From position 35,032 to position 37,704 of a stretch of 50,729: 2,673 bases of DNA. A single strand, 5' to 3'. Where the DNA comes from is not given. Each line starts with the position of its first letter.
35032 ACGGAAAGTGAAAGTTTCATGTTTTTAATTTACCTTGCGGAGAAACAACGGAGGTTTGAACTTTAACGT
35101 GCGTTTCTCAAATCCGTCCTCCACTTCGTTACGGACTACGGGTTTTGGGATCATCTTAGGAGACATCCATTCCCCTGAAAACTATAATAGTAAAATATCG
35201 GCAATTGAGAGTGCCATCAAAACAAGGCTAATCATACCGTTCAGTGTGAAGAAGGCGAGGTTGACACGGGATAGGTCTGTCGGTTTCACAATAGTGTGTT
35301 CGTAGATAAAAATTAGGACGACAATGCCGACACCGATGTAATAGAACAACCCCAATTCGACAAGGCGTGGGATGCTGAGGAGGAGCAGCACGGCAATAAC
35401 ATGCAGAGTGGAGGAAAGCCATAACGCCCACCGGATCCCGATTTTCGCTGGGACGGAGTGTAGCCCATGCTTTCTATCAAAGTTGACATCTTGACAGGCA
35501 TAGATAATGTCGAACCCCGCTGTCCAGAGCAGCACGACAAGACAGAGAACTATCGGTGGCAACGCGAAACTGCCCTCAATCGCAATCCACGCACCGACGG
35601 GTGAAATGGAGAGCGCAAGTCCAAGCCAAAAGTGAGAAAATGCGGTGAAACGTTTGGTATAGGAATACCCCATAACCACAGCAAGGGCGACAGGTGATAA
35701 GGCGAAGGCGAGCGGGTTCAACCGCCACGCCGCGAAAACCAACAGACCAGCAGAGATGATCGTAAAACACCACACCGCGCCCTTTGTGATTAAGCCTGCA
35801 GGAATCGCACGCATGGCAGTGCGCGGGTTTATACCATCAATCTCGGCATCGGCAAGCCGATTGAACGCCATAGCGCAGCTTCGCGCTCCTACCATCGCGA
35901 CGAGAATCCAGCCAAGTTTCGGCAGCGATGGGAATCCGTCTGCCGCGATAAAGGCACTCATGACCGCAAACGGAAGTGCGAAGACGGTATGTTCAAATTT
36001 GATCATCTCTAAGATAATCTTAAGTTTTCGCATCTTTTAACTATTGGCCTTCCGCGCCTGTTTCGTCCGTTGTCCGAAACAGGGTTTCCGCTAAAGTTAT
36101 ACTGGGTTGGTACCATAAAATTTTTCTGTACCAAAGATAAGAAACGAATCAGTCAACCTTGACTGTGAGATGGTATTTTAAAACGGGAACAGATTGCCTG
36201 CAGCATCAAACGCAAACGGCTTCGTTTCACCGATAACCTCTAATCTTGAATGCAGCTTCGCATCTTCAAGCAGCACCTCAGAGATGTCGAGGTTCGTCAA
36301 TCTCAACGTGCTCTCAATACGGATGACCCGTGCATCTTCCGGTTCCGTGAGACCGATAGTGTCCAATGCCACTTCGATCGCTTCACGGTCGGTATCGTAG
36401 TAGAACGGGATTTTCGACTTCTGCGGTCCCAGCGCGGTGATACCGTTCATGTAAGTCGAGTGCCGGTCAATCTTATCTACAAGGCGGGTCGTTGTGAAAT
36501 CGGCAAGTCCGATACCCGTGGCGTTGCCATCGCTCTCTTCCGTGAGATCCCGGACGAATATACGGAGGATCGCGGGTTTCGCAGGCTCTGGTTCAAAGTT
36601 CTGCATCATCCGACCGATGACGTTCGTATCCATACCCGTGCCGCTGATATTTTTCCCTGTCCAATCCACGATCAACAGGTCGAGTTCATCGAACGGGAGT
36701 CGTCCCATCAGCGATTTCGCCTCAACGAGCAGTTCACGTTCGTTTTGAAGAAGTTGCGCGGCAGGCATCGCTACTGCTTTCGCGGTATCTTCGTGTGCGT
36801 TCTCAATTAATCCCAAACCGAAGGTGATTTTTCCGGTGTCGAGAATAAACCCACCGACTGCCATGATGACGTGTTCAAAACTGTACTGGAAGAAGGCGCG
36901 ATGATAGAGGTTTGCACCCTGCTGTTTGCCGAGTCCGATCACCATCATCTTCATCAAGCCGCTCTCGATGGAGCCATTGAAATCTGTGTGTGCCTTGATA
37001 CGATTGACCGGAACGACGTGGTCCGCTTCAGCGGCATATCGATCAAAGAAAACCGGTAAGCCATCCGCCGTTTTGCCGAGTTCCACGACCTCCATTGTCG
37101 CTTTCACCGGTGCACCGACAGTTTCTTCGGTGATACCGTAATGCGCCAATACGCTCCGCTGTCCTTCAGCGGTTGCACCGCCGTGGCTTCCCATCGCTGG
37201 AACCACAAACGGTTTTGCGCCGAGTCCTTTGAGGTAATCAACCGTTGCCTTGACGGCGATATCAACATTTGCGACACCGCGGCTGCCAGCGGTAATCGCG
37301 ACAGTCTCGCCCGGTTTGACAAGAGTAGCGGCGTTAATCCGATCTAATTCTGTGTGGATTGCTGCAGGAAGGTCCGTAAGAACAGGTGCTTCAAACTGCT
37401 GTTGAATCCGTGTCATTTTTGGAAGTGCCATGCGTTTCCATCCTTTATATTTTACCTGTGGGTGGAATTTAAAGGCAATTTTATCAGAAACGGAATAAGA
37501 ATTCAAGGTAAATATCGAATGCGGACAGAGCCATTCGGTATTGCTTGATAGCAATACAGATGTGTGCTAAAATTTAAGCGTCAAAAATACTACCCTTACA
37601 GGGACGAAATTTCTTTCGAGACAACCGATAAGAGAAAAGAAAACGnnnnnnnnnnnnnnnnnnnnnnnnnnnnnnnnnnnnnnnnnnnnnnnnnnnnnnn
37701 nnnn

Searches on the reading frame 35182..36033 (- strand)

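Call 103: search_protein_families(library=pfam, proteins=[window:35182-36033:-], max_evalue=0.00001)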
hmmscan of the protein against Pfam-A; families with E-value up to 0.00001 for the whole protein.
window:35182-36033:- (283 aa): 1 family
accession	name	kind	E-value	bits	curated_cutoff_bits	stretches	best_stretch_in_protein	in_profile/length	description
PF01040.23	UbiA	-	2.9e-55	187.7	34.2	1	19-264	1-247/250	UbiA prenyltransferase family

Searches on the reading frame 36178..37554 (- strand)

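Call 103: search_protein_families(library=pfam, proteins=[window:36178-37554:-], max_evalue=0.00001)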
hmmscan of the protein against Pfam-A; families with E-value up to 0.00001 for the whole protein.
window:36178-37554:- (458 aa): 1 family
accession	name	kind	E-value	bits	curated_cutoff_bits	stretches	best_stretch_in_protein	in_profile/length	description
PF09861.14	Lar_N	-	1.1e-09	38.2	23.3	1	64-222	36-196/204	Lactate racemase N-terminal domain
